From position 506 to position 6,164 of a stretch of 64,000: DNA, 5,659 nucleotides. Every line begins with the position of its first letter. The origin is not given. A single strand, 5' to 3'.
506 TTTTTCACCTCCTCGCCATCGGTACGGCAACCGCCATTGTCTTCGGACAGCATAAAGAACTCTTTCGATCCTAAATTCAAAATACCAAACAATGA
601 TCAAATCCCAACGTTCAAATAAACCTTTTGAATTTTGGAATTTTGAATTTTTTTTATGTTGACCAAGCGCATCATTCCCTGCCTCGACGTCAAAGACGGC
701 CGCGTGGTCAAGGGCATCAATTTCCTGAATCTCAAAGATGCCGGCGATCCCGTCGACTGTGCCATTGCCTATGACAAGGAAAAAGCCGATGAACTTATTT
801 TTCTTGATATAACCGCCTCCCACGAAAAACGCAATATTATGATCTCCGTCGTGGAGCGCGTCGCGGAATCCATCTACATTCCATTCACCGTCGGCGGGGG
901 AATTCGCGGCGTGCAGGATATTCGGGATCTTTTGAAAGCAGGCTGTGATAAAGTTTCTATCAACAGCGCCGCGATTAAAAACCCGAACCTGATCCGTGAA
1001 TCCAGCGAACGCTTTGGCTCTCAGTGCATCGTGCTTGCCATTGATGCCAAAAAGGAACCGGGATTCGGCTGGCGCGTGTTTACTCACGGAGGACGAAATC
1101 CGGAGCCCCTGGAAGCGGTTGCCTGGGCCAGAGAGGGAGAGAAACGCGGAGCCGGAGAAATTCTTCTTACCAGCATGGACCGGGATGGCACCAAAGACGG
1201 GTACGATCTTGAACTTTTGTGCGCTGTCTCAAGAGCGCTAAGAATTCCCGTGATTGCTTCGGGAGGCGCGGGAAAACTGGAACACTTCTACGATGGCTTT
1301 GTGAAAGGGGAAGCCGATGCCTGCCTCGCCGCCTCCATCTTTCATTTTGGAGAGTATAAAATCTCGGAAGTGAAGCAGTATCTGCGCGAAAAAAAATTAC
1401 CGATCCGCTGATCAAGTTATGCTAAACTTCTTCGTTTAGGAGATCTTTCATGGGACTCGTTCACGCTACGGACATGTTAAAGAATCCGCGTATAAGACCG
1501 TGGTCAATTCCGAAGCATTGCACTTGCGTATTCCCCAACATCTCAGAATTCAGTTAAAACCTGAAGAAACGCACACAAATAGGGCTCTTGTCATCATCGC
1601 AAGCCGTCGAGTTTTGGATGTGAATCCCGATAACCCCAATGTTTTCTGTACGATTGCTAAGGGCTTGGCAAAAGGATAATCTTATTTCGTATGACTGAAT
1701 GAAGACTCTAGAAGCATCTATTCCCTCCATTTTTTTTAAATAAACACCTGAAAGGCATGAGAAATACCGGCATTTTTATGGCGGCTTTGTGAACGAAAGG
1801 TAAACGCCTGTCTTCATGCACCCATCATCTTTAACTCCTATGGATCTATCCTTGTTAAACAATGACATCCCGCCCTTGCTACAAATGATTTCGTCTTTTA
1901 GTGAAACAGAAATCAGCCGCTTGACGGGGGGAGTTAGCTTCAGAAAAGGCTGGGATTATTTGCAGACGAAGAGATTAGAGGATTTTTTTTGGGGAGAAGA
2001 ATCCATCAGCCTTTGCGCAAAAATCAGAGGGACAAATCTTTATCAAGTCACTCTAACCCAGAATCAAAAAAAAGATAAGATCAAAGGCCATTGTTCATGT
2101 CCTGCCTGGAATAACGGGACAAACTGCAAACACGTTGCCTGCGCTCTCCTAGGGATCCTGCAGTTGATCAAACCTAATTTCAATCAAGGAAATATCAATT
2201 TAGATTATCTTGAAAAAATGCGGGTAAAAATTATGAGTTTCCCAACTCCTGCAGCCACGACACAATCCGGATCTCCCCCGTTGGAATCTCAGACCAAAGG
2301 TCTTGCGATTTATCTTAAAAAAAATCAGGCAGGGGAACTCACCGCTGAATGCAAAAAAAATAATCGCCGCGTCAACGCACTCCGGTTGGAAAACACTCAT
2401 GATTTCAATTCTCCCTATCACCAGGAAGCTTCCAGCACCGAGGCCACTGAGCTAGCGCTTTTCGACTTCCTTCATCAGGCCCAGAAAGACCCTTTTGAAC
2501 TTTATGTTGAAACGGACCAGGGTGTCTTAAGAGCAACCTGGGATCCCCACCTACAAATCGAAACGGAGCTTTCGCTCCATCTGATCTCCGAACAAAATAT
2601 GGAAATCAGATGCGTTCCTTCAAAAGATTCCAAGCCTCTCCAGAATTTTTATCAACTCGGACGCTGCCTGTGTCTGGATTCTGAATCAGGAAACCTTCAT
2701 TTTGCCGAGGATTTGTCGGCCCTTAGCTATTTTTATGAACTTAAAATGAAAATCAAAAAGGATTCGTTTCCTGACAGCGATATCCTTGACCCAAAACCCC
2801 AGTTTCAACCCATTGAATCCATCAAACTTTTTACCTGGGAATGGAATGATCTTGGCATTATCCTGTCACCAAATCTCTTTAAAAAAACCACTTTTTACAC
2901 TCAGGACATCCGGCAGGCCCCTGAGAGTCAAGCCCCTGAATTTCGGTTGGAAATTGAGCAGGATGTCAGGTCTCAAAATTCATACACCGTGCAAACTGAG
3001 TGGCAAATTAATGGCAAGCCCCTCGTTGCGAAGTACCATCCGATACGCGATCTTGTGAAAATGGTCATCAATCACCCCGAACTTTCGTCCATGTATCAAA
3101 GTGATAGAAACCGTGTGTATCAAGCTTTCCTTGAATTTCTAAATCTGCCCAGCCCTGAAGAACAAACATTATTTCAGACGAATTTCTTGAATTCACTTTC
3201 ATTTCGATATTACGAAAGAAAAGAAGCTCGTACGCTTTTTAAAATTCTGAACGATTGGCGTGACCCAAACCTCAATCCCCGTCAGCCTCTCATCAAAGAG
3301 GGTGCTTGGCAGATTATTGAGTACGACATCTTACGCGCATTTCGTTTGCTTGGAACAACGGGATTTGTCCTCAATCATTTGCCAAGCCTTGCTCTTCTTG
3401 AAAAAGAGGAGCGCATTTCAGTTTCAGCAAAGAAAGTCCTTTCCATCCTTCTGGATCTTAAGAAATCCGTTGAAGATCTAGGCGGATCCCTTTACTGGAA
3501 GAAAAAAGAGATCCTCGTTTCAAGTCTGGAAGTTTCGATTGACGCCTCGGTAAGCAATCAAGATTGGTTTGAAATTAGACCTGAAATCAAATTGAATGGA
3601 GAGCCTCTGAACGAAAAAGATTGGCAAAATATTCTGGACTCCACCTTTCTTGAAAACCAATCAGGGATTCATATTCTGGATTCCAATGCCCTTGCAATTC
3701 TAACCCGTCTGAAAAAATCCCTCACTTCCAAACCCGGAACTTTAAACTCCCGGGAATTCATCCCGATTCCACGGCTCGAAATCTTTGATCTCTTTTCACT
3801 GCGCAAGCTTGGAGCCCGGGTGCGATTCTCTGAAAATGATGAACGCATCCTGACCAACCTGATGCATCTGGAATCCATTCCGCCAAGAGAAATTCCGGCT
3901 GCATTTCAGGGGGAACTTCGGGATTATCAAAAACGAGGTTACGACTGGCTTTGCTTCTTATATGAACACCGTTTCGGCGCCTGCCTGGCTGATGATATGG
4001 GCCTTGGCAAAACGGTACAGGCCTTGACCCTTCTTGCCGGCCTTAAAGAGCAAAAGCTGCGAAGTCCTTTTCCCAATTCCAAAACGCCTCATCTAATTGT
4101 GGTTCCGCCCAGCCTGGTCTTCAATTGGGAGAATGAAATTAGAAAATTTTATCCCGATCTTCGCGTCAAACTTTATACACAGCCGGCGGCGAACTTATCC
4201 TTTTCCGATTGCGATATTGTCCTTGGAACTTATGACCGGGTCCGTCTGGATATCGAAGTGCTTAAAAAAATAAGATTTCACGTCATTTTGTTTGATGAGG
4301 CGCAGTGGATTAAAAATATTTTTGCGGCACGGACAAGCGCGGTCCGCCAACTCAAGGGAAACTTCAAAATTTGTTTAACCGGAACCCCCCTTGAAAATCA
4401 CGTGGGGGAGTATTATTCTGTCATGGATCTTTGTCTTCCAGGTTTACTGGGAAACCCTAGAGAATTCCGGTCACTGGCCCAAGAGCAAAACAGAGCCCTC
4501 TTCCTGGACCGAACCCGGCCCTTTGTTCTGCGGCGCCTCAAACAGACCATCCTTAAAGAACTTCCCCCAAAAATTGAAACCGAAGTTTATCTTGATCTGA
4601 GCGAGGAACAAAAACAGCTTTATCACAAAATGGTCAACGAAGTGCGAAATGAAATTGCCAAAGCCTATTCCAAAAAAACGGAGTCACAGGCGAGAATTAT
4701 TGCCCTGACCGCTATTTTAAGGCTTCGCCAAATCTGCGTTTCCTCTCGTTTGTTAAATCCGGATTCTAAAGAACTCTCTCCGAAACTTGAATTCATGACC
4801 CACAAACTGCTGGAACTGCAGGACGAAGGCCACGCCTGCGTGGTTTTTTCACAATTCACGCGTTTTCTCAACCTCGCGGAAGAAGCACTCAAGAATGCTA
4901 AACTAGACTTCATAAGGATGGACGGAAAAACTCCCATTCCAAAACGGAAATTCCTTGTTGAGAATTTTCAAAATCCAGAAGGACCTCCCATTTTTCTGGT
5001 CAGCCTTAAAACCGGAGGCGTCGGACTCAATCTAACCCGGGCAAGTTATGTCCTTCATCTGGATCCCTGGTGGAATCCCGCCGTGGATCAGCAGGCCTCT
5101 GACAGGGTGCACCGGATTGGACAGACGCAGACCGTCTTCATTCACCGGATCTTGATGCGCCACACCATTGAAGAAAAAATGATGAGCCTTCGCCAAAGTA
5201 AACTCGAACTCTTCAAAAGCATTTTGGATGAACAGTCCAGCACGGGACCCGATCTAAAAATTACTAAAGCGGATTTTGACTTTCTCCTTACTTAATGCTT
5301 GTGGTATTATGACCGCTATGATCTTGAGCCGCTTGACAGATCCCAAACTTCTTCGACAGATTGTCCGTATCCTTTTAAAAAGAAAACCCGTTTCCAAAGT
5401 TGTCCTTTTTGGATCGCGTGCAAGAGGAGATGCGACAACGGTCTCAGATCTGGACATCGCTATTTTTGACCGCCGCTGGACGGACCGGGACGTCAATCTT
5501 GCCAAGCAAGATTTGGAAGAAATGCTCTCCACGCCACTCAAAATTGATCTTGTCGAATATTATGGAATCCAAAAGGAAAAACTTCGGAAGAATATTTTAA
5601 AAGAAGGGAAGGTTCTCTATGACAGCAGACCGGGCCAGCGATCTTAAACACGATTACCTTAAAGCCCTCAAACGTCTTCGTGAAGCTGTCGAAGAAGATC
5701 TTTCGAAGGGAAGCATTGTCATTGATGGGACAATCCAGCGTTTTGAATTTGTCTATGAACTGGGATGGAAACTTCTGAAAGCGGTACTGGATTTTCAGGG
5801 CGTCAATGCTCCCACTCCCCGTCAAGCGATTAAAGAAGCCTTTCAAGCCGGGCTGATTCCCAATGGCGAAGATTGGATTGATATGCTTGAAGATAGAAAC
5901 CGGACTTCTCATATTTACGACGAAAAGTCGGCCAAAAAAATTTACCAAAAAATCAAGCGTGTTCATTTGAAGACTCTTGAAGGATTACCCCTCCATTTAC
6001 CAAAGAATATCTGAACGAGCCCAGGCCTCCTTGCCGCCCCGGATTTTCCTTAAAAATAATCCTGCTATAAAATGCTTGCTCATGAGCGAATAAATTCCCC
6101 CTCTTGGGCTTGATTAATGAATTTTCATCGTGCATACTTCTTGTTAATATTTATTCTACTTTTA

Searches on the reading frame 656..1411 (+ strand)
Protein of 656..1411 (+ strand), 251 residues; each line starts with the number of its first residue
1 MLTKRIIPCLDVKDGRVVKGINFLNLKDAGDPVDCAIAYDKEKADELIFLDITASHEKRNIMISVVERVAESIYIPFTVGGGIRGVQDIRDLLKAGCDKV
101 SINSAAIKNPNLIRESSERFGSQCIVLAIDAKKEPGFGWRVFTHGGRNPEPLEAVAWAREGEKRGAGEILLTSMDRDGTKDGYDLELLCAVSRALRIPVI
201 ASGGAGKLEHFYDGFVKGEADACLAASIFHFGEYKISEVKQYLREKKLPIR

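Call 57: search_protein_families(library=pfam, proteins=[window:656-1411:+], max_evalue=0.0001)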
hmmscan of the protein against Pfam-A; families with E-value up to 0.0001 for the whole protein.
window:656-1411:+ (251 aa): 2 families
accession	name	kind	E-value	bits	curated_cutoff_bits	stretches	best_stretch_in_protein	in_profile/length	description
PF00977.27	His_biosynth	-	4.1e-84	282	23.6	1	5-234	1-227/228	Histidine biosynthesis protein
PF01207.24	Dus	-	5.5e-06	26.2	20.4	1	60-119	170-229/311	Dihydrouridine synthase (Dus)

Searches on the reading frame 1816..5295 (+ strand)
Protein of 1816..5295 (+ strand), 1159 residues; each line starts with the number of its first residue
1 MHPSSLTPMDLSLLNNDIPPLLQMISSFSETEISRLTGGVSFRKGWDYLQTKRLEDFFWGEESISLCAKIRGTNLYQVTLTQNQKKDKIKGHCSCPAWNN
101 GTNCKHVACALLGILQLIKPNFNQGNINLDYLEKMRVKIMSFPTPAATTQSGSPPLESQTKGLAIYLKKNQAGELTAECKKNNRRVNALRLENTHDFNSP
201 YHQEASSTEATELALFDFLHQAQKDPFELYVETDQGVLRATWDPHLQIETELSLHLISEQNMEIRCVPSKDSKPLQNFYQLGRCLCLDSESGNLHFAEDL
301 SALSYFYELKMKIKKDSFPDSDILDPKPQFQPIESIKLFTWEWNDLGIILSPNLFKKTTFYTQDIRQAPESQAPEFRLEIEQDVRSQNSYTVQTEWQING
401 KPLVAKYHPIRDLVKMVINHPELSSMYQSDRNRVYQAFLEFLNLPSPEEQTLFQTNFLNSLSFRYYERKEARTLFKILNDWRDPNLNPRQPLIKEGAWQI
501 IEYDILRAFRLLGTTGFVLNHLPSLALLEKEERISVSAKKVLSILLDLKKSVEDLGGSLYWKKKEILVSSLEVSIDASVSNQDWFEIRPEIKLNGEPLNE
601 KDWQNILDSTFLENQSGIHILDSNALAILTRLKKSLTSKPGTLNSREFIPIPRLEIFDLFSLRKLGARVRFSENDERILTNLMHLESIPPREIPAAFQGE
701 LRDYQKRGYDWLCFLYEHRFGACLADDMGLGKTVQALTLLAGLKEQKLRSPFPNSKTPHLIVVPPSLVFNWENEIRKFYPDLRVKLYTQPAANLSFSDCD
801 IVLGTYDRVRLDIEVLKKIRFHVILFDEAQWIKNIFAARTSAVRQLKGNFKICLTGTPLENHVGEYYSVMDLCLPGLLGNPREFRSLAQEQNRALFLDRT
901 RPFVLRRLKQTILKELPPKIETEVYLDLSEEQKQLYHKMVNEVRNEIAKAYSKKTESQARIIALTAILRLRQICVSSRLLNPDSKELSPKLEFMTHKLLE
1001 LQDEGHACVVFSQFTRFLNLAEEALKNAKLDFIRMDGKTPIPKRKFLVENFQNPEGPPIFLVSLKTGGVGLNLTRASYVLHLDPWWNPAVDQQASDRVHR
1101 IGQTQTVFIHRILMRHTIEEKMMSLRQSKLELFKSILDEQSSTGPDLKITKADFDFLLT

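Call 57: search_protein_families(library=pfam, proteins=[window:1816-5295:+], max_evalue=0.0001)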
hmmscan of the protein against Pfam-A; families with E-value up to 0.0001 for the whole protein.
window:1816-5295:+ (1159 aa): 3 families
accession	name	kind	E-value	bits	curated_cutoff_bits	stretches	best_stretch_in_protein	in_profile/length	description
PF00176.29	SNF2-rel_dom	-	9.9e-56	189.4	24.9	1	704-976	1-287/290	SNF2-related domain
PF00271.37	Helicase_C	-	1.1e-19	71.1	23.5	1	997-1102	8-110/110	Helicase conserved C-terminal domain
PF04851.21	ResIII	-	8.1e-09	36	22.5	1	700-858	3-162/164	Type III restriction enzyme, res subunit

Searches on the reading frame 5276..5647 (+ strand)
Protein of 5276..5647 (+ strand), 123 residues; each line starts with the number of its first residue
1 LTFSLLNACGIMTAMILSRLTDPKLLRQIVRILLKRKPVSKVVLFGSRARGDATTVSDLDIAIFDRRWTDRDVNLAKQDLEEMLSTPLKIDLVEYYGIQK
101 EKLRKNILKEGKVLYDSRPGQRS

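Call 57: search_protein_families(library=pfam, proteins=[window:5276-5647:+], max_evalue=0.0001)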
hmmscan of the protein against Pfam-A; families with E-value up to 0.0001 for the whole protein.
window:5276-5647:+ (123 aa): 2 families
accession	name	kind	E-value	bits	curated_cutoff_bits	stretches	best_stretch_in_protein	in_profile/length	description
PF18765.7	Polbeta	-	3.8e-18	65.9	26.9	1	28-117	2-90/93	Polymerase beta, Nucleotidyltransferase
PF01909.29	NTP_transf_2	-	7.6e-15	55.5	21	1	26-113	1-92/93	Nucleotidyltransferase domain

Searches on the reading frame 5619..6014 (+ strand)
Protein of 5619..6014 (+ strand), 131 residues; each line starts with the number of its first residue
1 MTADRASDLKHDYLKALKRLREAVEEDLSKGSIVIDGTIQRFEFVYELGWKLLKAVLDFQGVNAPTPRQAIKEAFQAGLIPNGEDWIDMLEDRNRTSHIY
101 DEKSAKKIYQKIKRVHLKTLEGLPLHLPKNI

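Call 57: search_protein_families(library=pfam, proteins=[window:5619-6014:+], max_evalue=0.0001)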
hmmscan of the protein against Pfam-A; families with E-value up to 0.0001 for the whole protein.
window:5619-6014:+ (131 aa): 2 families
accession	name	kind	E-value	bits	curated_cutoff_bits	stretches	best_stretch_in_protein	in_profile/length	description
PF08780.16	NTase_sub_bind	-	2.7e-37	128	31.8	1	12-121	5-118/126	Nucleotidyltransferase substrate binding protein like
PF01934.22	HepT-like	-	2.1e-06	27.9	23.5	1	14-121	2-114/120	Ribonuclease HepT-like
